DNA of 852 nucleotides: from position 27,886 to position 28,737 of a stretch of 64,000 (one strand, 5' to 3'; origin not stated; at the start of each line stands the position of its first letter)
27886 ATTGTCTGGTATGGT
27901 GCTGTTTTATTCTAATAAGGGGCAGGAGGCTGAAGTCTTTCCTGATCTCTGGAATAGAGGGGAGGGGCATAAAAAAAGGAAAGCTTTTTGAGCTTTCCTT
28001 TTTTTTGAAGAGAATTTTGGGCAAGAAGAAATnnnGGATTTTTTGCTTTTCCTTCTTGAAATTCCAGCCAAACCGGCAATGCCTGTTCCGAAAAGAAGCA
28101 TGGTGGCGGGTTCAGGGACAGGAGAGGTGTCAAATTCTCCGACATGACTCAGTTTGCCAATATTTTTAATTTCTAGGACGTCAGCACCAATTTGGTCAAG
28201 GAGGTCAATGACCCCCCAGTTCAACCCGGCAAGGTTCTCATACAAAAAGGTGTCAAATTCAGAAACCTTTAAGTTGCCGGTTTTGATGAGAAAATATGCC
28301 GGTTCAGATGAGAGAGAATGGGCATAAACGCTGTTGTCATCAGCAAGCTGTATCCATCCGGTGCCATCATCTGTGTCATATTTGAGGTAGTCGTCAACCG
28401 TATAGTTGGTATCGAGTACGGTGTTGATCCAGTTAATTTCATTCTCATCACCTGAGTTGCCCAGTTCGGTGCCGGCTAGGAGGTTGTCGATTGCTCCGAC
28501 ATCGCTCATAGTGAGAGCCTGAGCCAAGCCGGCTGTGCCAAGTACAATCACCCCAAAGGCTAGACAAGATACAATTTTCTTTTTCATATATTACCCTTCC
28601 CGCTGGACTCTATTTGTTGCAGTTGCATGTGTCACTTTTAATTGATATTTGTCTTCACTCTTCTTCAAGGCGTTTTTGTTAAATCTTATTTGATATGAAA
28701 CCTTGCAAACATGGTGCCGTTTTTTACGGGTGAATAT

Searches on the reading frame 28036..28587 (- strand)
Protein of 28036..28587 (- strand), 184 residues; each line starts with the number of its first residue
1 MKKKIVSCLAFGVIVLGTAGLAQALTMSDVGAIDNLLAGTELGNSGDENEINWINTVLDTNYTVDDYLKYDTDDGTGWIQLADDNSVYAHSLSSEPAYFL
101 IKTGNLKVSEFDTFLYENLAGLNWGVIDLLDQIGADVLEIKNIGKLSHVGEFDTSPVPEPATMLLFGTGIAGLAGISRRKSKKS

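Call 9: search_protein_families(library=pfam, proteins=[window:28036-28587:-], max_evalue=0.01)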
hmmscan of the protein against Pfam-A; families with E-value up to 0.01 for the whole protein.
window:28036-28587:- (184 aa): 1 family
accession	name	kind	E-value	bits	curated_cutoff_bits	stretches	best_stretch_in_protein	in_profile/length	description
PF07589.16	PEP-CTERM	-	2e-07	31.2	20.7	1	156-179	1-24/24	PEP-CTERM motif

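Call 14: find_encoding_contigs(protein=window:28036-28587:-, flank=10000, max_places=6)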
Protein window:28036-28587:- (184 aa): 1 contig read that carries it; 1 place shown.
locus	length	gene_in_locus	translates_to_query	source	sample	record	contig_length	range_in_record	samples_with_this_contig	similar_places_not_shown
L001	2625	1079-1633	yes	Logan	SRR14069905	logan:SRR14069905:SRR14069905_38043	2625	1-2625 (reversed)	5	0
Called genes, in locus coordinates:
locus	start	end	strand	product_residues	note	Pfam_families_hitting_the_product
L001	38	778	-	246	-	PF01925:TauE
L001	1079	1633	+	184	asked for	PF07589:PEP_exosort_dom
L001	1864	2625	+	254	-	?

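Call 23: find_homologous_proteins(query=window:28036-28587:-, max_evalue=0.001)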
Query window:28036-28587:- (184 aa): 655 proteins with E <= 0.001 among 2424 candidates; the best 120 are listed.
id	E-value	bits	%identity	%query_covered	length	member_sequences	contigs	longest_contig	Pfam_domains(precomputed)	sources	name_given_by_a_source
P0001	1.4e-115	402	100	100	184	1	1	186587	PF07589.17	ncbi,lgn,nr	ncbi:MAG: PEP-CTERM sorting domain-containing protein [Desulfobulbaceae bacterium]|nr:PEP-CTERM sort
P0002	2.0e-82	294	71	100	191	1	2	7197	PF07589.17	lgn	-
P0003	3.8e-78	280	70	100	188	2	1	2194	PF07589.17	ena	-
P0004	1.3e-77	278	68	100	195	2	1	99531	PF07589.17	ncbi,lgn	ncbi:MAG: PEP-CTERM sorting domain-containing protein [Thermodesulfobacteriota bacterium]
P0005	2.3e-52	196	55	98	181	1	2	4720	PF07589.17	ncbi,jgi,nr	ncbi:MAG: PEP-CTERM sorting domain-containing protein [Deltaproteobacteria bacterium]|jgi:hypothetic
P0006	5.7e-50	188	53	98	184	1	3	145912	PF07589.17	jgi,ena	-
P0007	4.0e-48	182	52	100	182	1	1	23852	PF07589.17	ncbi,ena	-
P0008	1.0e-45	174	49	99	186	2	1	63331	PF07589.17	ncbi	ncbi:PEP-CTERM sorting domain-containing protein [Desulfocastanea catecholica]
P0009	2.3e-45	173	47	99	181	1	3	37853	PF07589.17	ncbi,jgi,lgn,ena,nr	ncbi:MAG: hypothetical protein FD168_2487 [Desulfobulbaceae bacterium]|jgi:hypothetical protein|nr:M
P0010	3.0e-45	173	48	99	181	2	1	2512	PF07589.17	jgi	jgi:hypothetical protein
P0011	7.3e-45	171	49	87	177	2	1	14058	PF07589.17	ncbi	-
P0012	7.6e-45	171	52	98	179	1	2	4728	PF07589.17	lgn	-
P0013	2.6e-44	170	48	98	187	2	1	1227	PF07589.17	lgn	-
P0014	2.8e-43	166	49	99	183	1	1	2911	PF07589.17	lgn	-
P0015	3.1e-43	166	48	99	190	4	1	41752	PF07589.17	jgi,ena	-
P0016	4.7e-43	166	52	89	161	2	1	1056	PF07589.17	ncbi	-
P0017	7.4e-43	165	48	99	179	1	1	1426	PF07589.17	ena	-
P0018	2.5e-42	163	49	86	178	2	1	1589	PF07589.17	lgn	-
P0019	3.1e-42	163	49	99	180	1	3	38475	PF07589.17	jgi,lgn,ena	-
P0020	8.3e-42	161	49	99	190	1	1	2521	PF07589.17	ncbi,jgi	-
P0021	2.6e-41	160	50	99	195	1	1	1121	PF07589.17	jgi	jgi:hypothetical protein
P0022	6.6e-41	159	47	91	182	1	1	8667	PF07589.17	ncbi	-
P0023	3.8e-40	156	48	78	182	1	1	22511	PF07589.17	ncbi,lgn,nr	ncbi:MAG: PEP-CTERM sorting domain-containing protein [Deltaproteobacteria bacterium]|nr:PEP-CTERM s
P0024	3.6e-39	153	47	99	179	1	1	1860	PF07589.17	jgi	jgi:hypothetical protein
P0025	3.7e-39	153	47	99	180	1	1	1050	PF07589.17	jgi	jgi:hypothetical protein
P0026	4.6e-39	153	49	98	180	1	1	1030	PF07589.17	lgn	-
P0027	2.3e-38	150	46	99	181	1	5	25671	PF07589.17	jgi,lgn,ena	-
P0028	1.8e-37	147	49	97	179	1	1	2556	PF07589.17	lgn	-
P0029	7.3e-37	145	46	99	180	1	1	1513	PF07589.17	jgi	jgi:hypothetical protein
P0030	7.8e-37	145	46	88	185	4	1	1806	PF07589.17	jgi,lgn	-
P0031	4.1e-36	143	47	98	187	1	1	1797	PF07589.17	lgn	-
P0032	5.7e-36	142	47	99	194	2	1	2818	PF07589.17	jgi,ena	-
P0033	6.9e-36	142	45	99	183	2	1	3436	PF07589.17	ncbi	ncbi:MAG: PEP-CTERM sorting domain-containing protein [Deltaproteobacteria bacterium]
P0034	5.8e-35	139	45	99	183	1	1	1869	PF07589.17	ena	-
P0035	1.2e-34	138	49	83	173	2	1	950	PF07589.17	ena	-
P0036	6.9e-34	136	50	84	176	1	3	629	PF07589.17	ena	-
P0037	8.2e-34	135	48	84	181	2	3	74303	PF07589.17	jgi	-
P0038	9.5e-34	135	45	98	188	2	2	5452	PF07589.17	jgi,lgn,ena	-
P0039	5.6e-33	133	44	99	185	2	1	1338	PF07589.17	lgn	-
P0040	8.0e-33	132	40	98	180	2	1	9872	PF07589.17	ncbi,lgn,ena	-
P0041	3.0e-32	130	44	98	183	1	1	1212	PF07589.17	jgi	jgi:hypothetical protein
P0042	7.0e-32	129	45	89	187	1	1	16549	PF07589.17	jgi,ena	-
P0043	1.6e-31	128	43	98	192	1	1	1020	PF07589.17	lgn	-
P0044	2.4e-31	127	47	84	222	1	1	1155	PF07589.17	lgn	-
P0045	2.7e-31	127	44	89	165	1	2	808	PF07589.17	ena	-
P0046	1.2e-30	125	41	98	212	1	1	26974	PF07589.17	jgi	jgi:hypothetical protein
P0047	1.3e-30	125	43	89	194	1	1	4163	PF07589.17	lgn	-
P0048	1.3e-30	125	41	99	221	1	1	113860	PF07589.17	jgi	jgi:hypothetical protein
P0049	1.5e-30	125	42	99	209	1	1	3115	PF07589.17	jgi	jgi:hypothetical protein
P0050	2.3e-30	124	45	85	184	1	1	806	PF07589.17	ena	-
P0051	5.2e-30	123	42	98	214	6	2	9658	PF07589.17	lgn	-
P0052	7.0e-29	119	43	88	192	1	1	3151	PF07589.17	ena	-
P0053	2.6e-28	117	44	92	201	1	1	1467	PF07589.17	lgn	-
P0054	3.6e-28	117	38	99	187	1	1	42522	PF07589.17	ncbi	-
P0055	9.3e-28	116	41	99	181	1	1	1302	PF07589.17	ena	-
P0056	1.8e-27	115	40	100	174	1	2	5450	PF07589.17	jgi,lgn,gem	-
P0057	2.9e-27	114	39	99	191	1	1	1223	PF07589.17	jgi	jgi:hypothetical protein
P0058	2.4e-26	111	40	99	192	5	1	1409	PF07589.17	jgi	jgi:hypothetical protein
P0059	2.4e-26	111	39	99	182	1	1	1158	PF07589.17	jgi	jgi:hypothetical protein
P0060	9.6e-26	109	38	98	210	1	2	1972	PF07589.17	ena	-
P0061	1.0e-25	109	42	99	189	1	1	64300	PF07589.17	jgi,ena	-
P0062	1.2e-25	109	44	98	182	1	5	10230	PF07589.17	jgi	jgi:PEP-CTERM motif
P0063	1.4e-25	109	38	89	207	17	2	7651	PF07589.17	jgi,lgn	-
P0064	2.0e-25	108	38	88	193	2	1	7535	PF07589.17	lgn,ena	-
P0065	2.4e-25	108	42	98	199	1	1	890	PF07589.17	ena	-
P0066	1.8e-24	105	41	99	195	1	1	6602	PF07589.17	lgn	-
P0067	2.1e-24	105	38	99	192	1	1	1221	PF07589.17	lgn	-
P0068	4.6e-24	104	37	89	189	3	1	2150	PF07589.17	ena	-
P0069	1.1e-23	102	44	84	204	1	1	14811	PF07589.17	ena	-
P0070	2.1e-23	101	40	84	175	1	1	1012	PF07589.17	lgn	-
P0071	2.3e-23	101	38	99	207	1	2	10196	PF07589.17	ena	-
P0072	3.5e-23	101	39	99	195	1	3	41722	PF07589.17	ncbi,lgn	-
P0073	9.7e-23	99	39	99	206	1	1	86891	PF07589.17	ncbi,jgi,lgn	ncbi:MAG: hypothetical protein ACI8ZB_003349 [Desulforhopalus sp.]|jgi:hypothetical protein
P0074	1.5e-22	99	40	98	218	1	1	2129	PF07589.17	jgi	-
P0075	4.4e-22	97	40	98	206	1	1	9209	PF07589.17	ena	-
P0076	6.2e-22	97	42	86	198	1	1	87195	PF07589.17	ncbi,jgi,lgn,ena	-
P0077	5.4e-20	90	39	92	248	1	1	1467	PF07589.17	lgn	-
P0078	5.6e-20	90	37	75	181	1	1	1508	PF07589.17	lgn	-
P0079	6.4e-20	90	36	98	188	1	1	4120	PF07589.17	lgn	-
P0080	1.1e-19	89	38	89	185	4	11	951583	PF07589.17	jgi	jgi:hypothetical protein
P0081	3.0e-19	88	35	99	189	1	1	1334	PF07589.17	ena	-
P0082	7.9e-19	87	36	87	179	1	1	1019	PF07589.17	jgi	-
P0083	1.1e-18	86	35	98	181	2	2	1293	PF07589.17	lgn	-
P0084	1.5e-18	86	36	98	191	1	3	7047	PF07589.17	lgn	-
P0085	2.6e-18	85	35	97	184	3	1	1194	PF07589.17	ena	-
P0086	3.0e-18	85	40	78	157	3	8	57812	PF07589.17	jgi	-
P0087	3.0e-17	81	33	76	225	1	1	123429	PF07589.17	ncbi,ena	-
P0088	4.0e-17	81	35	98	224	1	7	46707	PF07589.17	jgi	jgi:hypothetical protein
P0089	5.3e-17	81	34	98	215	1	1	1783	PF07589.17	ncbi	-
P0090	1.0e-16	80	39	90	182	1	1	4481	PF07589.17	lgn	-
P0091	2.9e-16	78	36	98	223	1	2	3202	PF07589.17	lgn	-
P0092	1.1e-14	73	45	51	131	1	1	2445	PF07589.17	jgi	jgi:hypothetical protein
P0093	9.8e-13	67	36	97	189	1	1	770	PF07589.17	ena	-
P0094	8.0e-12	64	32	99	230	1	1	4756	PF07589.17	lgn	-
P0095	6.7e-11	61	33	71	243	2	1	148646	PF07589.17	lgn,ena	-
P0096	8.9e-11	60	64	23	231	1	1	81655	PF07589.17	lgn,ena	-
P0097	1.5e-10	60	29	99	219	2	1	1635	PF07589.17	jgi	-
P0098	4.5e-10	58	57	23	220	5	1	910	PF07589.17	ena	-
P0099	2.3e-9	56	30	99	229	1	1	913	PF07589.17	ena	-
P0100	3.4e-9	55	33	98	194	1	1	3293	PF07589.17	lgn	-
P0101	4.7e-9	55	29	99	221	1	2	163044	PF07589.17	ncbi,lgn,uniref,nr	ncbi:hypothetical protein HNQ81_001250 [Desulfoprunum benzoelyticum]|uniref:Ice-binding protein C-te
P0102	6.5e-9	54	29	99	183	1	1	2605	PF07589.17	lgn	-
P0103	9.2e-9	54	71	20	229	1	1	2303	PF07589.17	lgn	-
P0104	1.2e-8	53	63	23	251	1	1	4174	PF07589.17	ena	-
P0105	1.9e-8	53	68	21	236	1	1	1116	PF07589.17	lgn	-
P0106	2.0e-8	53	75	17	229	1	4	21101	PF07589.17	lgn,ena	-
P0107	2.4e-8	52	82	15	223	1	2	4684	PF07589.17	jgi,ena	-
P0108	2.7e-8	52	30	100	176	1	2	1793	PF07589.17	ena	-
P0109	3.0e-8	52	27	99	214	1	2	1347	PF07589.17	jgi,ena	-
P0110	3.2e-8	52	27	99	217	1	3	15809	PF07589.17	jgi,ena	jgi:hypothetical protein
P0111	3.3e-8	52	34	98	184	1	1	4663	PF07589.17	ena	-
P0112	3.3e-8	52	30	100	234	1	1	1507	PF07589.17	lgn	-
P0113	3.8e-8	52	85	15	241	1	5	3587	PF07589.17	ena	-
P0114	4.3e-8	52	30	98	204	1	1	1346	PF07589.17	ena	-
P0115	5.1e-8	51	42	36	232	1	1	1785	PF07589.17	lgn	-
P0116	5.8e-8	51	29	99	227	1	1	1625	PF07589.17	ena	-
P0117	6.4e-8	51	37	83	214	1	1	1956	PF07589.17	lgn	-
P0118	6.7e-8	51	28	99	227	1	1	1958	PF07589.17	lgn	-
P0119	7.0e-8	51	77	16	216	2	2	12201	PF07589.17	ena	-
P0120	7.3e-8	51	29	98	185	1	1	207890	PF07589.17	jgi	-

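Call 24: find_encoding_contigs(protein=P0002, flank=4000, max_places=3)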
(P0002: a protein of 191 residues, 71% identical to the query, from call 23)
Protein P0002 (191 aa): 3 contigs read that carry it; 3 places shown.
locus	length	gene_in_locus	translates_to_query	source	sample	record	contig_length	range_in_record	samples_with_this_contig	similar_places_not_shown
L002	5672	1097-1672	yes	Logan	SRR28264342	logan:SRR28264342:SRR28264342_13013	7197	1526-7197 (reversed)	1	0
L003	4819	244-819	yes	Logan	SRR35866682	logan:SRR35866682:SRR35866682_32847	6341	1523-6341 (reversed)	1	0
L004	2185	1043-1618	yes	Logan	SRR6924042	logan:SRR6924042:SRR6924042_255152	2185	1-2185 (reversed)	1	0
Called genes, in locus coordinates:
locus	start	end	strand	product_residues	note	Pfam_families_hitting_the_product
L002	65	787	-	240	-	PF01925:TauE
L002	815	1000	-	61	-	-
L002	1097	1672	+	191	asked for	PF07589:PEP_exosort_dom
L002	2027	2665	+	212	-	PF07589:PEP_exosort_dom (weak)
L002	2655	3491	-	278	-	PF00459:Inositol_P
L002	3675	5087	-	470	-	PF02518:HATPase_c, PF13581:HATPase_c_2 (weak)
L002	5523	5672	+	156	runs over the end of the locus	PF01814:Hemerythrin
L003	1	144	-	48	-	?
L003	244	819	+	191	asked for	PF07589:PEP_exosort_dom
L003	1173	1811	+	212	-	PF07589:PEP_exosort_dom (weak)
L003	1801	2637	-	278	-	PF00459:Inositol_P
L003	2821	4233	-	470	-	PF02518:HATPase_c, PF13581:HATPase_c_2 (weak)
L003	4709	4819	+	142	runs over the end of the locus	PF01814:Hemerythrin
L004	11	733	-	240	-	PF01925:TauE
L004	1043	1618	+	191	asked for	PF07589:PEP_exosort_dom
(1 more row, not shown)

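Call 25: find_encoding_contigs(protein=P0004, flank=4000, max_places=3)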
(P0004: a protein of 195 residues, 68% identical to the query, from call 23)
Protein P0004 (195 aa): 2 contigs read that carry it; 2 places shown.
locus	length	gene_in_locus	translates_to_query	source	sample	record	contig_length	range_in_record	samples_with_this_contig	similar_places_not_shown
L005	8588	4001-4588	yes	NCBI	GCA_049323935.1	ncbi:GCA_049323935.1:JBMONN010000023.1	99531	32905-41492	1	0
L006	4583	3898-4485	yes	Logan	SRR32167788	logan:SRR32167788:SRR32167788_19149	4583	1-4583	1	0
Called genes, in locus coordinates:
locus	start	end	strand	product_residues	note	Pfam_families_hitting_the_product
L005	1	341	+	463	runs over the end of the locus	PF01336:tRNA_anti-codon, PF00152:tRNA-synt_2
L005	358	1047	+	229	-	PF08239:SH3_3, PF03938:OmpH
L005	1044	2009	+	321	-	PF01207:Dus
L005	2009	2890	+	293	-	PF01963:TraB_PrgY_gumN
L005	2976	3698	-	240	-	PF01925:TauE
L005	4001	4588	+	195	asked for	PF07589:PEP_exosort_dom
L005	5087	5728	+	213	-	PF07589:PEP_exosort_dom (weak)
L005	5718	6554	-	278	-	PF00459:Inositol_P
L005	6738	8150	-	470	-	PF13581:HATPase_c_2 (faint), PF02518:HATPase_c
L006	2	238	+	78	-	?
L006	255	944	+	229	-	PF08239:SH3_3, PF03938:OmpH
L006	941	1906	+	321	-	PF01207:Dus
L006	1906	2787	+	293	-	PF01963:TraB_PrgY_gumN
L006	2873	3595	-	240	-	PF01925:TauE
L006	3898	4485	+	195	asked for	PF07589:PEP_exosort_dom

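Call 26: find_encoding_contigs(protein=P0006, flank=4000, max_places=3)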
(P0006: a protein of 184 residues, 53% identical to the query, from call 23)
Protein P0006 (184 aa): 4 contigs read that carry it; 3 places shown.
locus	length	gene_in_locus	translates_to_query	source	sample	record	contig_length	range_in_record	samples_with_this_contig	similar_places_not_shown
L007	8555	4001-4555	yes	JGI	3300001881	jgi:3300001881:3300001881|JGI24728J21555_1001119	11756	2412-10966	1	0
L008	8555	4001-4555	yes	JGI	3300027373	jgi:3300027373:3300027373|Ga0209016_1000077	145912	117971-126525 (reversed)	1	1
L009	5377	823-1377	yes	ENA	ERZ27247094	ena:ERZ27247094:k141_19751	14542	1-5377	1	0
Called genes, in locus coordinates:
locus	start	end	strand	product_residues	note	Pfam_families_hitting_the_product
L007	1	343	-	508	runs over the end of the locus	PF00350:Dynamin_N (faint), PF01926:MMR_HSR1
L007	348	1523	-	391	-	PF01926:MMR_HSR1 (weak)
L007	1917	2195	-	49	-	-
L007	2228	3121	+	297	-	PF07589:PEP_exosort_dom (weak)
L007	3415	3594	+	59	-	-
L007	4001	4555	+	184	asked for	PF07589:PEP_exosort_dom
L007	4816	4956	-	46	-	-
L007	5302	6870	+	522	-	-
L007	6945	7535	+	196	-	PF00383:dCMP_cyt_deam_1, PF14437:MafB19-deam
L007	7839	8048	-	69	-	-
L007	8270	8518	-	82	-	-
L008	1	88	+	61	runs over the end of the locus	-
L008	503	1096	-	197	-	PF00589:Phage_integrase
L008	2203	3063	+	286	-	PF00392:GntR, PF07729:FCD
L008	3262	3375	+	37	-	PF01527:HTH_Tnp_1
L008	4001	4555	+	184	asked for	PF07589:PEP_exosort_dom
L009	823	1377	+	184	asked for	PF07589:PEP_exosort_dom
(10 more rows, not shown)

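Call 27: find_encoding_contigs(protein=P0008, flank=4000, max_places=3)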
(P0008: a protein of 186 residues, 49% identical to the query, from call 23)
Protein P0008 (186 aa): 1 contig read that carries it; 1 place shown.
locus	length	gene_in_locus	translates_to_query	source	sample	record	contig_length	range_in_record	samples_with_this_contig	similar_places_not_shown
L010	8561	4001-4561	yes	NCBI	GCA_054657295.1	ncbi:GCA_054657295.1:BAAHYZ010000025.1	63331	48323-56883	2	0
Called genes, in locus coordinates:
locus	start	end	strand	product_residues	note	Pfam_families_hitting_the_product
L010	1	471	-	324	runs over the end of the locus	PF01797:Y1_Tnp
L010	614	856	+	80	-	PF19891:DUF6364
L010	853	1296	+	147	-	PF01850:PIN, PF13470:PIN_3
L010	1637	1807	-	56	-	-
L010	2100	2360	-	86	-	PF01797:Y1_Tnp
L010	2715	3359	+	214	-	-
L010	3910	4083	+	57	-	-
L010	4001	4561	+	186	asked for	PF07589:PEP_exosort_dom (weak)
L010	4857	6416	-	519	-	PF00221:Lyase_aromatic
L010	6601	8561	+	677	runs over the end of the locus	PF17391:Urocanase_N, PF01175:Urocanase, PF17392:Urocanase_C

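Call 32: find_related_loci(query=A1, collection=genome_contigs, flank=6000)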
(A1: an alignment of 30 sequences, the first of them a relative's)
Query A1 (184 aa) in genome_contigs; peptide patterns used: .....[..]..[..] (x = any residue, [..] = any of these).
598 stretches matched a pattern (row limit reached: there are more); 307 encode a relative of the query (tblastn E <= 1e-3); the best 80 are kept; 80 distinct loci.
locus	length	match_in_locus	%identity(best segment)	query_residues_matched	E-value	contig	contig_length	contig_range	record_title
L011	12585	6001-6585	68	1-184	2e-85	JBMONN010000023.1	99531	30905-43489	MAG: Thermodesulfobacteriota bacterium isolate Betzabe_MAG077 MAG077_23, whole genome shotgun sequence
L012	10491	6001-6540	47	1-182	1e-50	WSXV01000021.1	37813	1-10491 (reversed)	MAG: Desulfobulbaceae bacterium isolate X3_MetaBAT.10 scaffold_716, whole genome shotgun sequence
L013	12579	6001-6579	47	1-182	2e-45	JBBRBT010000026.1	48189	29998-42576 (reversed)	MAG: Desulfobulbales bacterium isolate Co_metawrap_2357 Cmw_2357_k141_18353205_length_48189_cov_15.0000, whole genome sh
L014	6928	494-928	48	21-163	3e-35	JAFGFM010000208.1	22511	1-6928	MAG: Deltaproteobacteria bacterium isolate Zod_Metabat.1317 k87_12136963, whole genome shotgun sequence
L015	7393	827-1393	42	1-182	5e-34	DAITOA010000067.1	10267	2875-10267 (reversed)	MAG TPA_asm: Thermodesulfobacteriota bacterium isolate CTOTU18766 NODE_5041_length_10267_cov_26.560419, whole genome sho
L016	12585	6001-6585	39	1-182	1e-29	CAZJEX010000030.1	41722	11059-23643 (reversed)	MAG TPA_asm: uncultured Desulfobulbus sp. isolate SRP302447_co4_640 genome assembly, contig: NODE_2562_length_41722_cov_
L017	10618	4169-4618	40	40-183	5e-24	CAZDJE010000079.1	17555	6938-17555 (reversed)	MAG TPA_asm: uncultured Desulfocapsa sp. isolate binchicken_co47_151 genome assembly, contig: NODE_2223_length_17555_cov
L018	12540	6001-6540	44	6-183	3e-36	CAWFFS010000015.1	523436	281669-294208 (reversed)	MAG: uncultured delta proteobacterium isolate MFD02416.bin.2.25 genome assembly, contig: contig_67097, whole genome shot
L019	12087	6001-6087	90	154-182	2e-12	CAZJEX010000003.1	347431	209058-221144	MAG TPA_asm: uncultured Desulfobulbus sp. isolate SRP302447_co4_640 genome assembly, contig: NODE_85_length_347431_cov_7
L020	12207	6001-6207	43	112-183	7e-12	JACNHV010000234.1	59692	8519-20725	MAG: Candidatus Desulfobacula maris NIOZ-UU_NODE_455_length_59692_cov_14.9481, whole genome shotgun sequence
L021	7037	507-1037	33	1-183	1e-11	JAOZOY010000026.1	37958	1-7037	MAG: Deltaproteobacteria bacterium isolate GMC4.metabat2.118_sub GMC4_607_length_37958_cov_22.521779, whole genome shotg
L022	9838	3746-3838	74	153-183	2e-11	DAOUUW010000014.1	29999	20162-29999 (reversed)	MAG TPA_asm: Deltaproteobacteria bacterium isolate CSMAG_833 CSMAG_833_k141_688573_length_29999_cov_31.7043, whole genom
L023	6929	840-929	80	154-183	2e-11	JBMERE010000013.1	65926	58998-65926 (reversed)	Desulfobacterota bacterium M19 13, whole genome shotgun sequence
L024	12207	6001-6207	49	123-184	3e-11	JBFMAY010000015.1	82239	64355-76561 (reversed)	MAG: Thermodesulfobacteriota bacterium isolate MAG150 MAG150_15, whole genome shotgun sequence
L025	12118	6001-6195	47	115-183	3e-11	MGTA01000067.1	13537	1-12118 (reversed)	MAG: Deltaproteobacteria bacterium RIFOXYD12_FULL_50_9 rifoxyd3_full_scaffold_1630, whole genome shotgun sequence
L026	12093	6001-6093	77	153-183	6e-11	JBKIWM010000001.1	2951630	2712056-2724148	Thermodesulfobacteriota bacterium B35 contig_1, whole genome shotgun sequence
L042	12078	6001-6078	88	155-180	2e-10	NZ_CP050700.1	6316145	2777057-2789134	Desulfopila sp. IMCC35008 chromosome, complete genome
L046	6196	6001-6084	82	155-182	3e-10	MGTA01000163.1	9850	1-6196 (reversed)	MAG: Deltaproteobacteria bacterium RIFOXYD12_FULL_50_9 rifoxyd3_full_scaffold_3108, whole genome shotgun sequence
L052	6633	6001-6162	56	130-183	4e-10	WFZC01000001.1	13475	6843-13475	MAG: Desulfobulbaceae bacterium isolate S143_11 k151_10088, whole genome shotgun sequence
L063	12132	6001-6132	52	136-179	8e-10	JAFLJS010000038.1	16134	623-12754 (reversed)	MAG: Desulfocapsa sp. isolate MC-05 c_000000110069, whole genome shotgun sequence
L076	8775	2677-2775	67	151-183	1e-9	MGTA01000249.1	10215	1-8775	MAG: Deltaproteobacteria bacterium RIFOXYD12_FULL_50_9 rifoxyd3_full_scaffold_8175, whole genome shotgun sequence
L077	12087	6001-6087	76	155-183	2e-9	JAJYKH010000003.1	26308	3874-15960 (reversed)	MAG: Deltaproteobacteria bacterium isolate DBS2-1.bin30 NODE_3164_length_26308_cov_1.437149, whole genome shotgun sequen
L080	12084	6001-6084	75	153-180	3e-9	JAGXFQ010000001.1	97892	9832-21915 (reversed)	MAG: Desulfobulbaceae bacterium isolate LH_M19 k141_4314, whole genome shotgun sequence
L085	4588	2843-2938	70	151-183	3e-9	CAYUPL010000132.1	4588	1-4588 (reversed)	MAG TPA_asm: uncultured Desulfopila sp. isolate SRP141376_co3_410 genome assembly, contig: NODE_47373_length_4588_cov_6.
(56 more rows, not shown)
